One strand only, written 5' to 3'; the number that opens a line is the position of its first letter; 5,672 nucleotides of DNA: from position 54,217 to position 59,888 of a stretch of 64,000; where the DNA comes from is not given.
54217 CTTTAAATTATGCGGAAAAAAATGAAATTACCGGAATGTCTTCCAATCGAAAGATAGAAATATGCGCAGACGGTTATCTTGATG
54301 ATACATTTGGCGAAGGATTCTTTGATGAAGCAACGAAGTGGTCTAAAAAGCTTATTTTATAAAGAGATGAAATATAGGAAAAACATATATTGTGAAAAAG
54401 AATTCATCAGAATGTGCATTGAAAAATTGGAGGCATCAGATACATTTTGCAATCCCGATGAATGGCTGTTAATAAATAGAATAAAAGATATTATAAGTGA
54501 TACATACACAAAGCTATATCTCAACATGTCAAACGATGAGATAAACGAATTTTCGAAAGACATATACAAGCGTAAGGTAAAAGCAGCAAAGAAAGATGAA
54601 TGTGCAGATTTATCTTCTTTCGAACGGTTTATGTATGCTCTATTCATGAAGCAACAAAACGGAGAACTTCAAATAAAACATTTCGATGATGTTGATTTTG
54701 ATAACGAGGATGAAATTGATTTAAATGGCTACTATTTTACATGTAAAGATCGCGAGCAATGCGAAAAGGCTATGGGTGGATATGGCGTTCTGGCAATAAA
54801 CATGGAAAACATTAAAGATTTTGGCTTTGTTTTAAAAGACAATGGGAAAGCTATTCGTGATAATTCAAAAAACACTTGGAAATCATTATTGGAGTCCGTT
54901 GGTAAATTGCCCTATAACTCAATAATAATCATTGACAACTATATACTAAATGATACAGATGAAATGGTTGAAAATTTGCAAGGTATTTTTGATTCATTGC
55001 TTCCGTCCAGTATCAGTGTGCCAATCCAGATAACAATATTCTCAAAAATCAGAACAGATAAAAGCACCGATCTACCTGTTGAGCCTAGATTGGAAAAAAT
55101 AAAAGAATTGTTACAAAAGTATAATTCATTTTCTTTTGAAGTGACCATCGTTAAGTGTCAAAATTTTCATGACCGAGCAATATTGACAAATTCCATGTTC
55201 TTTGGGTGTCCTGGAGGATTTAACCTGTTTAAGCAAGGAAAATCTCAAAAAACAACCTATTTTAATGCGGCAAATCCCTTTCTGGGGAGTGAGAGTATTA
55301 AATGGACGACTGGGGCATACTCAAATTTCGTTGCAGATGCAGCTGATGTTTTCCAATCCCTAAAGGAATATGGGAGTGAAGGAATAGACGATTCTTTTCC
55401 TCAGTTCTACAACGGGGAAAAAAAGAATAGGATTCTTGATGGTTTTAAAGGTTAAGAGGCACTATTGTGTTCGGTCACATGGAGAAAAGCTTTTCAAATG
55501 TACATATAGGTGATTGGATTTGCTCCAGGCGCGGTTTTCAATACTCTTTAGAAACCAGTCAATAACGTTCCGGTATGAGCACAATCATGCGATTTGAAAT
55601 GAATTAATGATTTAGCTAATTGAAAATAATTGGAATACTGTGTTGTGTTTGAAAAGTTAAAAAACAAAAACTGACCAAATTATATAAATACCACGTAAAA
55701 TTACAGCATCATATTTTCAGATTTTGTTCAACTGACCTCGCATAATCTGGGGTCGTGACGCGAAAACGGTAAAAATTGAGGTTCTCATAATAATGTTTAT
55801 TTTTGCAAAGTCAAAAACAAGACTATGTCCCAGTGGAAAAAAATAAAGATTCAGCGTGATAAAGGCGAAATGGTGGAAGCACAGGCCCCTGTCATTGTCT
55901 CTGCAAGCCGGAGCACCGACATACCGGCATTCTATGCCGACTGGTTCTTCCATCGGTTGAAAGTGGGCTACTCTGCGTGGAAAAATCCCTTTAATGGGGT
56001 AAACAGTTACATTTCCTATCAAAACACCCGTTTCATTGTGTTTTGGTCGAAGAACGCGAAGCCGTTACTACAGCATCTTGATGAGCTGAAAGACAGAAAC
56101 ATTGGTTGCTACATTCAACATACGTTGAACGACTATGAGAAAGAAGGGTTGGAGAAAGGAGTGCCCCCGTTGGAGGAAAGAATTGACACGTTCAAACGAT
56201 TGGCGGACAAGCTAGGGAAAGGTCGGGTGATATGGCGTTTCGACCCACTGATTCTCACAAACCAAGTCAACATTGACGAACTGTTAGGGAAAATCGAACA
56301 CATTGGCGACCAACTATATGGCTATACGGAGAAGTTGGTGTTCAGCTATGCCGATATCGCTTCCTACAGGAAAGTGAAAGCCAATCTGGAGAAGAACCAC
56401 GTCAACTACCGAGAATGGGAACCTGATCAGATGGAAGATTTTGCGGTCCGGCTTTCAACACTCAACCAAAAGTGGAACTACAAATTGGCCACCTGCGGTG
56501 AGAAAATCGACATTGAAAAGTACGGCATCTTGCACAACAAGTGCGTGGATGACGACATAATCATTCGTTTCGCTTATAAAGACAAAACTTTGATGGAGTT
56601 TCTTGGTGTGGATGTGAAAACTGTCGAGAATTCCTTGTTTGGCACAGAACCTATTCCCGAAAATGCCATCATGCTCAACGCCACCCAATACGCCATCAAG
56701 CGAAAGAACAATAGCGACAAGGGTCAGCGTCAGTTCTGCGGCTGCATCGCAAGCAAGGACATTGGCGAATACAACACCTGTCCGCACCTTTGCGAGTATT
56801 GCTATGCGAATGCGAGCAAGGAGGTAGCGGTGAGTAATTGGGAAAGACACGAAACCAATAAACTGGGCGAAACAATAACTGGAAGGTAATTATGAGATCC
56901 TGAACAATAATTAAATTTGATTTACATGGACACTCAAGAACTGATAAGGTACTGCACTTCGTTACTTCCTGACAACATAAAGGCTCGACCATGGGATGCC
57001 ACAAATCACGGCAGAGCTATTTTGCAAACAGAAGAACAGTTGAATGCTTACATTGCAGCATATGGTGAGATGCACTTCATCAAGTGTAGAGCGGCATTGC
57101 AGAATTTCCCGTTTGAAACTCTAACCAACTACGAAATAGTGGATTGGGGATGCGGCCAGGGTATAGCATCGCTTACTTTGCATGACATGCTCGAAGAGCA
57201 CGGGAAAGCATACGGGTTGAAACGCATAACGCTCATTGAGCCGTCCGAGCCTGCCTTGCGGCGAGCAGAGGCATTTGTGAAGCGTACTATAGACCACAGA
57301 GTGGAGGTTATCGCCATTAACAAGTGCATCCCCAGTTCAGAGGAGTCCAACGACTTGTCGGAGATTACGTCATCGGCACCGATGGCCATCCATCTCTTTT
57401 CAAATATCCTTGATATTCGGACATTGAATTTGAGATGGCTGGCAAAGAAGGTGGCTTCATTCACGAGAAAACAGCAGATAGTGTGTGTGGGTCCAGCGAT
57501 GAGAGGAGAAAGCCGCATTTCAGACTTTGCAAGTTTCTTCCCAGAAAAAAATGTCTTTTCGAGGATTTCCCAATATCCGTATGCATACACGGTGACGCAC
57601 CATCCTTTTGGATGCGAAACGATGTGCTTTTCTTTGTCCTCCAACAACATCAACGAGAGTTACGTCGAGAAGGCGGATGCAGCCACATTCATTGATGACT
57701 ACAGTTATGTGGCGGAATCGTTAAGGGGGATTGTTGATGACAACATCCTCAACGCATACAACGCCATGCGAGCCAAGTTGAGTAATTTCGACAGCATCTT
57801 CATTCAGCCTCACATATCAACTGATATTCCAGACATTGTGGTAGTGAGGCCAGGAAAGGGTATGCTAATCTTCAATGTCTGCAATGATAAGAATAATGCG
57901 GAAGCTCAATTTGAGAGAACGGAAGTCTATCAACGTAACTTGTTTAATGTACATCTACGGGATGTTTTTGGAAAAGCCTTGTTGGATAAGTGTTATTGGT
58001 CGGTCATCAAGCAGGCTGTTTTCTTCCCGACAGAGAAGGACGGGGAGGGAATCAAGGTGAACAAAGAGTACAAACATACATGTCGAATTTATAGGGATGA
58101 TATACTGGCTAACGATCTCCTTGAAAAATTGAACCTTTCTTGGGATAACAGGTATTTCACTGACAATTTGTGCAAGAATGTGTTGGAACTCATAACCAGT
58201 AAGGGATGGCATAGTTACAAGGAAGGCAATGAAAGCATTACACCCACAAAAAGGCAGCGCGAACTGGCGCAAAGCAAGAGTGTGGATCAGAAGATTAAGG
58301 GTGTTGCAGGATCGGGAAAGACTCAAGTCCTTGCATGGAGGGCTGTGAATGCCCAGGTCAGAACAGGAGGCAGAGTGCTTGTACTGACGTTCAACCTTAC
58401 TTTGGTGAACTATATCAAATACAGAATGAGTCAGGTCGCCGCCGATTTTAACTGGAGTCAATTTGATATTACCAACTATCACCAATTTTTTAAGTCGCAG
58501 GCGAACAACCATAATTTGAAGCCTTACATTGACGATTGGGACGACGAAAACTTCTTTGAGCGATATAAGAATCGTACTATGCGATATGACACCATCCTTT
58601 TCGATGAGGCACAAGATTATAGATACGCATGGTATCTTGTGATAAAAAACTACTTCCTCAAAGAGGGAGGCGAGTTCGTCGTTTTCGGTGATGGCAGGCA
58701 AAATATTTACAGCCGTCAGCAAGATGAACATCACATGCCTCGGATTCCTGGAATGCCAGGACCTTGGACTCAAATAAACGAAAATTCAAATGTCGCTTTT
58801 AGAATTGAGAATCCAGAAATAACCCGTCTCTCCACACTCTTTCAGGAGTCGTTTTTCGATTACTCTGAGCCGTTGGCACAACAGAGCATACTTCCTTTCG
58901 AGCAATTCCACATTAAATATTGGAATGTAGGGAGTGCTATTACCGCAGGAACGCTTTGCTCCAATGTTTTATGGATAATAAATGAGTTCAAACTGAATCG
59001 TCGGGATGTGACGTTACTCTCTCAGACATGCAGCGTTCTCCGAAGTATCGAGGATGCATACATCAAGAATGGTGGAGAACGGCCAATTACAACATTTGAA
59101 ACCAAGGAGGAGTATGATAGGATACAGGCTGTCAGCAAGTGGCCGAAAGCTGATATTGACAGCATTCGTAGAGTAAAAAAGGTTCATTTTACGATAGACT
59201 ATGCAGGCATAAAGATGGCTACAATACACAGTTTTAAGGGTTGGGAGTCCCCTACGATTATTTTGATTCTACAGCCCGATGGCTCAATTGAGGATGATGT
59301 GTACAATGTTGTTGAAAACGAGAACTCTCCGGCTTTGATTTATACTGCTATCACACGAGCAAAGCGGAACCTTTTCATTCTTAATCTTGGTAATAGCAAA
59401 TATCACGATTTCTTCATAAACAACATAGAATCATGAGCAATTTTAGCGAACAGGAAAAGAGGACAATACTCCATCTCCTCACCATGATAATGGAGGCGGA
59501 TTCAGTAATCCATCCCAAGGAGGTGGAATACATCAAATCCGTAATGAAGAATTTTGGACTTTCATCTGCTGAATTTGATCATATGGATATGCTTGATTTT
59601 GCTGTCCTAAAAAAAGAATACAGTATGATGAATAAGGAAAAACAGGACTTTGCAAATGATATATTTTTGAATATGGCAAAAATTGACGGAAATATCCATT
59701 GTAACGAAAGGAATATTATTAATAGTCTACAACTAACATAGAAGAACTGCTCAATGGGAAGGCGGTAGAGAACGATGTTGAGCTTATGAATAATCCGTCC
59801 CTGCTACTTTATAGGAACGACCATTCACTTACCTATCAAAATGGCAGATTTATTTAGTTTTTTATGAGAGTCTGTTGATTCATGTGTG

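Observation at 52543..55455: Two-gene module: ABC/SMC-head-like ATPase plus an unknown partner with an HDR-containing PLD/MIT_C-like motif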

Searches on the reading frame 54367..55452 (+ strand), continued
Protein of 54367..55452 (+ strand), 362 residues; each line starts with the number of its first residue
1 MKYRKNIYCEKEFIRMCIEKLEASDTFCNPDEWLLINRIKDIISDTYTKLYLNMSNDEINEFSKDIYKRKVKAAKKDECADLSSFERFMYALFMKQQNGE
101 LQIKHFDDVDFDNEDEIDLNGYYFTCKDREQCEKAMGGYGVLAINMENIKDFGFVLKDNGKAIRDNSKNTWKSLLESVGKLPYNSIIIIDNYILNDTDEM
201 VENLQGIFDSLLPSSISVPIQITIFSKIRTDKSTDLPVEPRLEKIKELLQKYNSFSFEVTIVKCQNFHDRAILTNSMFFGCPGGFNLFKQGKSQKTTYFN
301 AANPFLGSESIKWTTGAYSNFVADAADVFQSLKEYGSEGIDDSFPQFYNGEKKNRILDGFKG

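Call 74: search_protein_families(library=pfam, proteins=[L052:54-1091:+, L083:5670-6617:+, L083:3478-5658:+, L087:1913-5521:+, L090:1069-3357:+, L075:929-1663:+, L044:5879-6640:+, L101:2245-2970:+, L078:3723-7097:+, L046:4327-5385:-], max_evalue=0.001)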
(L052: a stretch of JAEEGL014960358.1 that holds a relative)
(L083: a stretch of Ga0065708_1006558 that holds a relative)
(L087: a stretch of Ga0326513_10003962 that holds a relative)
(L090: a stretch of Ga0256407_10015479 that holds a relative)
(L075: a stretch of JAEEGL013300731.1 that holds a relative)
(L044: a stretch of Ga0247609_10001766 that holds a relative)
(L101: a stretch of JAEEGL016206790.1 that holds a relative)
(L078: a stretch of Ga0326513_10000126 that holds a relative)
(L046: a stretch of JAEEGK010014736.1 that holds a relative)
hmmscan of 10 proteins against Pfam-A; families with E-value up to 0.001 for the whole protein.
L052:54-1091:+ (346 aa): 3 families
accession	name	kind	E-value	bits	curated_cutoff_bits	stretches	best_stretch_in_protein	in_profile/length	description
PF06250.17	YhcG_C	-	5.8e-57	192.4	32.5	1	181-335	2-156/157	YhcG PDDEXK nuclease domain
PF17761.7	DUF1016_N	-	1.1e-41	142.6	32.8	1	29-166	1-137/137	DUF1016 N-terminal domain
PF17762.8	HTH_ParB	-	0.00076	20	22.6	0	119-161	57-99/102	ParB HTH domain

L083:5670-6617:+ (316 aa): 2 families
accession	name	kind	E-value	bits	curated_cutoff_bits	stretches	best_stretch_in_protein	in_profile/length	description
PF01715.23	IPPT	-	3.8e-56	190.9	23.6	1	40-275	1-242/243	IPP transferase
PF01745.22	IPT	-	5.6e-07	29.6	20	1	7-54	3-50/233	Isopentenyl transferase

L083:3478-5658:+ (727 aa): 7 families
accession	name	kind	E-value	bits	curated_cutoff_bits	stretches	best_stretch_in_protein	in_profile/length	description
PF00930.27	DPPIV_N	-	1.5e-80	271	22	1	93-445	2-353/354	Dipeptidyl peptidase IV (DPP IV) N-terminal region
PF00326.27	Peptidase_S9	-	1.6e-50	172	22.6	1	528-726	3-211/213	Prolyl oligopeptidase family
PF02129.25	Peptidase_S15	-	3.3e-13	50.4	23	1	494-639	8-145/262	X-Pro dipeptidyl-peptidase (S15 family)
PF05448.18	AXE1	-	0.00018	20.9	21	1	452-605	29-193/321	Acetyl xylan esterase (AXE1)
PF07676.18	PD40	-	0.0004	20.7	20.9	0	127-150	2-26/38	WD40-like Beta Propeller Repeat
PF08840.17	BAAT_C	-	0.00049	20.6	20.9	0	575-620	9-53/210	BAAT / Acyl-CoA thioester hydrolase C terminal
PF12146.15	Hydrolase_4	-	0.00074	19.3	27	0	532-626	25-114/239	Serine aminopeptidase, S33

L087:1913-5521:+ (1203 aa): 1 family
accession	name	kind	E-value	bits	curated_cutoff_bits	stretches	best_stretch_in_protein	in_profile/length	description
PF00313.28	CSD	-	2.5e-07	30.9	27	1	29-78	3-52/66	'Cold-shock' DNA-binding domain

L090:1069-3357:+ (763 aa): 0 families

L075:929-1663:+ (245 aa): 1 family
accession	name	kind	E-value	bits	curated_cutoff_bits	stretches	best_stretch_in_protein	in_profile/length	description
PF14903.11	WG_beta_rep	-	5.1e-11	42.8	25.6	1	63-94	1-31/35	WG containing repeat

L044:5879-6640:+ (254 aa): 2 families
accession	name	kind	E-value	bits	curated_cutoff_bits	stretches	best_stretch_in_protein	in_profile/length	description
PF00149.33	Metallophos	-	7.3e-14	53.1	21.5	1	1-219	1-190/191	Calcineurin-like phosphoesterase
PF12850.12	Metallophos_2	-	1.1e-05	25.9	27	1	1-228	1-127/154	Calcineurin-like phosphoesterase superfamily domain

L101:2245-2970:+ (242 aa): 0 families

L078:3723-7097:+ (1125 aa): 4 families
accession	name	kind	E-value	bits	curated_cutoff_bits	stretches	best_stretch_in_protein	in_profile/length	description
PF00133.28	tRNA-synt_1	-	1.5e-113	380.1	22.7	1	19-711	2-408/414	tRNA synthetases class I (I, L, M and V)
PF19302.4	DUF5915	-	9e-53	179.1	27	1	929-1124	2-194/195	Domain of unknown function (DUF5915)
PF08264.19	Anticodon_1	-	6.8e-33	114.1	25.1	1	764-910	1-146/148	Anticodon-binding domain of tRNA ligase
PF09334.17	tRNA-synt_1g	-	6.9e-17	61.7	20.1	2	658-723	309-373/391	tRNA synthetases class I (M)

L046:4327-5385:- (352 aa): 8 families
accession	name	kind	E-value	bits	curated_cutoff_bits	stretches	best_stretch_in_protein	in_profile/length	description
PF10609.15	ParA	-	7.1e-90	301.2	27.1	1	97-346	1-245/246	NUBPL iron-transfer P-loop NTPase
PF01656.29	CbiA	-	1.6e-13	51.1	25.4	1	102-324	1-122/125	CobQ/CobB/MinD/ParA nucleotide binding domain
PF01883.24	FeS_assembly_P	-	1.6e-10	41.6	23.5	1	5-69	1-64/73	Iron-sulfur cluster assembly protein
PF13614.12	AAA_31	-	8.6e-10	39.3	27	1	100-138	2-40/177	AAA domain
PF09140.17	MipZ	-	8.7e-06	25.7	20.7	1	101-145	2-46/262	ATPase MipZ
PF00142.24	Fer4_NifH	-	1.9e-05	24.8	25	0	106-137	6-37/271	4Fe-4S iron sulfur cluster binding proteins, NifH/frxC family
PF02374.21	ArsA_ATPase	-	2.1e-05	24.4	24.3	1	104-137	5-38/305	Anion-transporting ATPase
PF06564.18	CBP_BcsQ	-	0.00034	20.7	21.3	0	101-137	3-39/234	Cellulose biosynthesis protein BcsQ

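Call 96: search_protein_families(library=pfam, proteins=[L007:9043-10251:+, L012:10197-12167:+], max_evalue=0.01)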
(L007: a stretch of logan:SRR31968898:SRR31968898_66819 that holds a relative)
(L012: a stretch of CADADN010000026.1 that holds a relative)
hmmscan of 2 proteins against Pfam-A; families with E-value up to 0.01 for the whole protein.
L007:9043-10251:+ (403 aa): 0 families

L012:10197-12167:+ (657 aa): 0 families

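Call 101: search_protein_families(library=padloc, alignment_id=A2, max_evalue=0.01)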
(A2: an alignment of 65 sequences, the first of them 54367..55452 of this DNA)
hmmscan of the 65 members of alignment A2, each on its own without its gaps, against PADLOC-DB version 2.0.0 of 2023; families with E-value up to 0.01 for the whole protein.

A. member 1, window:54367-55452:+ (362 aa): 0 families

B. families by the number of members that match (of 65 scanned): 4 families
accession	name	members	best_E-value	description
PDLC02508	BrxL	5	1.6e-08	BrxL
PDLC03880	NsnC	3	5.6e-05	-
PDLC00592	JetD3|JetD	1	0.00019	DUF2239; DUF2220 domain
PDLC04225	HEC-02B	1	0.00076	-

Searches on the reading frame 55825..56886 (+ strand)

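Call 3: search_protein_families(library=pfam, proteins=[window:55825-56886:+], max_evalue=0.01)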
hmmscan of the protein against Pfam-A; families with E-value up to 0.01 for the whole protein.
window:55825-56886:+ (354 aa): 1 family
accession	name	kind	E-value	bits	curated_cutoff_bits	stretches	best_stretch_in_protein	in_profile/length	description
PF08902.16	DUF1848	-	3e-91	306.3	30.5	1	24-328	1-262/262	Domain of unknown function (DUF1848)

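Call 4: search_protein_families(library=padloc, proteins=[window:55825-56886:+], max_evalue=0.01)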
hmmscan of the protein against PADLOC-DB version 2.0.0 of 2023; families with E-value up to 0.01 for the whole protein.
window:55825-56886:+ (354 aa): 1 family
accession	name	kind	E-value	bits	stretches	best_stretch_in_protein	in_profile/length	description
PDLC03815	RTasDUF1848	-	9.9e-38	128.3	2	23-249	1-198/242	DRT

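Call 5: search_protein_families(library=ncbifam, proteins=[window:55825-56886:+], max_evalue=0.1)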
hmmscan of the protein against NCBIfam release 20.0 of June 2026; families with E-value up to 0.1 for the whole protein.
window:55825-56886:+ (354 aa): 0 families

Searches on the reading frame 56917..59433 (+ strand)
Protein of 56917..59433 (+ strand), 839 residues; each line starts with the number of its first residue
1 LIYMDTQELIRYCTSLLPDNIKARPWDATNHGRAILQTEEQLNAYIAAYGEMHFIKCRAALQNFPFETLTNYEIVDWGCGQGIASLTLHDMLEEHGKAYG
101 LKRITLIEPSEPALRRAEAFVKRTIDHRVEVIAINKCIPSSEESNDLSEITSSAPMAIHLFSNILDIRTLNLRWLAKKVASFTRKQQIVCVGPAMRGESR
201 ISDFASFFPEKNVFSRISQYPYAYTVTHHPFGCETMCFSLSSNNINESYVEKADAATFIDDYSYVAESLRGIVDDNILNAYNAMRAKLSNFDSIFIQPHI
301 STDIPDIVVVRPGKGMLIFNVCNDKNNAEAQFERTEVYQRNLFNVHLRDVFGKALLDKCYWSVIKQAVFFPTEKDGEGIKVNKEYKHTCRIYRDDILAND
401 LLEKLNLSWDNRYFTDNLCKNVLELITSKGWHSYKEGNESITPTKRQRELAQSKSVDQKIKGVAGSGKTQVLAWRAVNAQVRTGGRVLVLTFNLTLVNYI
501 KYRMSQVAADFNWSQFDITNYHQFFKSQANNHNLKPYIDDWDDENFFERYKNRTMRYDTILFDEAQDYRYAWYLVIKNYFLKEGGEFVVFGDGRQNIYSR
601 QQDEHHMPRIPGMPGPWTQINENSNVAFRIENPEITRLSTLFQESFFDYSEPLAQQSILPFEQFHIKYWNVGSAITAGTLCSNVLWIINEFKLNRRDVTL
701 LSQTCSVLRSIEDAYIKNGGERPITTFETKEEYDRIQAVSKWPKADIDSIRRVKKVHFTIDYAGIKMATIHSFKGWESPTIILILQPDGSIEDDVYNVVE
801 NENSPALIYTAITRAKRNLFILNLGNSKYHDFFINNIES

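Call 3: search_protein_families(library=pfam, proteins=[window:56917-59433:+], max_evalue=0.01)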
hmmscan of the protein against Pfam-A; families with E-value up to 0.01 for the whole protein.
window:56917-59433:+ (839 aa): 6 families
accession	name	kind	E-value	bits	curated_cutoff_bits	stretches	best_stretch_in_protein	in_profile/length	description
PF00580.27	UvrD-helicase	-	1.1e-08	35.5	23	1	552-599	208-254/271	UvrD/REP helicase N-terminal domain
PF01443.25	Viral_helicase1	-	3.8e-07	30.6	21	0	755-823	167-228/228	Viral superfamily 1 RNA helicase core domain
PF13245.12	AAA_19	-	1.8e-06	28.6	25.1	1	459-599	15-132/134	AAA domain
PF13361.12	UvrD_C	-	8.6e-05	22.5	25.6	1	758-821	281-345/350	UvrD-like helicase C-terminal domain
PF13538.12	UvrD_C_2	-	0.0011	19.2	27.4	0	769-821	6-51/52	UvrD-like helicase C-terminal domain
PF09848.15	SLFN-g3_helicase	-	0.0021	17.8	24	1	460-566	6-89/354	Schlafen group 3, DNA/RNA helicase domain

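Call 4: search_protein_families(library=padloc, proteins=[window:56917-59433:+], max_evalue=0.01)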
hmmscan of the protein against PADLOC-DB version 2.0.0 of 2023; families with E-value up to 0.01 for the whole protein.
window:56917-59433:+ (839 aa): 30 families (the best 25 are shown)
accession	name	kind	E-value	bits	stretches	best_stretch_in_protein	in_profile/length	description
PDLC01087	C3a187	-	9e-31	105.3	1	287-823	29-543/559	NERD+UvrD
PDLC00132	GajB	-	2.2e-14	51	3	444-524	5-84/625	UrvD helicase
PDLC03802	RTasHel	-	1.2e-11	42.2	1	554-599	190-234/675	DRT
PDLC00127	GajB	-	1.4e-10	38.3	1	732-822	477-565/594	UrvD helicase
PDLC00104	GajB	-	2.2e-09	34.6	1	455-526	15-89/574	UrvD helicase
PDLC00148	GajB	-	2.6e-09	34.5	1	555-605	148-197/369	UrvD helicase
PDLC00140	GajB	-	9.8e-09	32.9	1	463-527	9-70/365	UrvD helicase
PDLC00117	GajB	-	2.3e-08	31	1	764-825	514-576/604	UrvD helicase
PDLC00116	GajB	-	3.6e-08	30.6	0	763-836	461-528/557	UrvD helicase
PDLC00112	GajB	-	7.5e-08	29.4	1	763-822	493-555/581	UrvD helicase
PDLC00136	GajB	-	2.1e-07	28.2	1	763-824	485-547/570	UrvD helicase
PDLC00106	GajB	-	4.2e-07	26.8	0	555-599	204-247/577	UrvD helicase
PDLC03002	Helicase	-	9.3e-07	25.5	1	420-494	168-243/707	-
PDLC00122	GajB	-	1.6e-06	25.3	1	756-832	414-480/502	UrvD helicase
PDLC00120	GajB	-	2.6e-06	24.9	1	747-822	358-430/458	UrvD helicase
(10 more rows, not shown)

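Call 5: search_protein_families(library=ncbifam, proteins=[window:56917-59433:+], max_evalue=0.1)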
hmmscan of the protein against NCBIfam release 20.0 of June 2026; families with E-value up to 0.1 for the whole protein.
window:56917-59433:+ (839 aa): 10 families
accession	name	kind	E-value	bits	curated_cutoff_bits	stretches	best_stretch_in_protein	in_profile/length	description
TIGR01074.1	rep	equivalog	1e-06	27.3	951.45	1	761-822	548-610/668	DNA helicase Rep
TIGR01073.1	pcrA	equivalog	1.9e-06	26.6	911.2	0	765-823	549-609/725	DNA helicase PcrA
NF008743.0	PRK11773.1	equivalog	4.5e-05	22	965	0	764-822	553-613/720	DNA helicase II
TIGR01075.1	uvrD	equivalog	6.3e-05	21.5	1144.45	0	764-821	548-607/715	DNA helicase II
NF041464.1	HelD_BACSU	equivalog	0.0045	14.9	419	1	509-605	503-593/779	RNA polymerase recycling motor HelD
NF004070.0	PRK05580.2-2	equivalog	0.011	13.8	921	1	458-505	220-266/729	primosomal protein N'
TIGR00609.1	recB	equivalog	0.035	12.1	696.05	1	555-599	370-415/1175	exodeoxyribonuclease V subunit beta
TIGR01448.2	helicase_RecD2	equivalog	0.055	11.6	500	1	769-822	644-687/713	SF1B family DNA helicase RecD2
TIGR01447.1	recD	equivalog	0.057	12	310.15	1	769-822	530-573/597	exodeoxyribonuclease V subunit alpha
NF004071.0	PRK05580.2-3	equivalog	0.069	11.1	1105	1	458-503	225-269/735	primosomal protein N'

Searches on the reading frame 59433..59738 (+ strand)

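Call 3: search_protein_families(library=pfam, proteins=[window:59433-59738:+], max_evalue=0.01)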
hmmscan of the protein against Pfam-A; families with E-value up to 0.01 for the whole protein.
window:59433-59738:+ (102 aa): 1 family
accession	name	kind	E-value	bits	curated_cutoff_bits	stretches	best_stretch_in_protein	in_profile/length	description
PF05099.18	TerB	-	2.8e-07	31.2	24.4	1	3-51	68-116/118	Tellurite resistance protein TerB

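Call 4: search_protein_families(library=padloc, proteins=[window:59433-59738:+], max_evalue=0.01)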
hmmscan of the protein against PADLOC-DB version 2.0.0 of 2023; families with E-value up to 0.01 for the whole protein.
window:59433-59738:+ (102 aa): 0 families
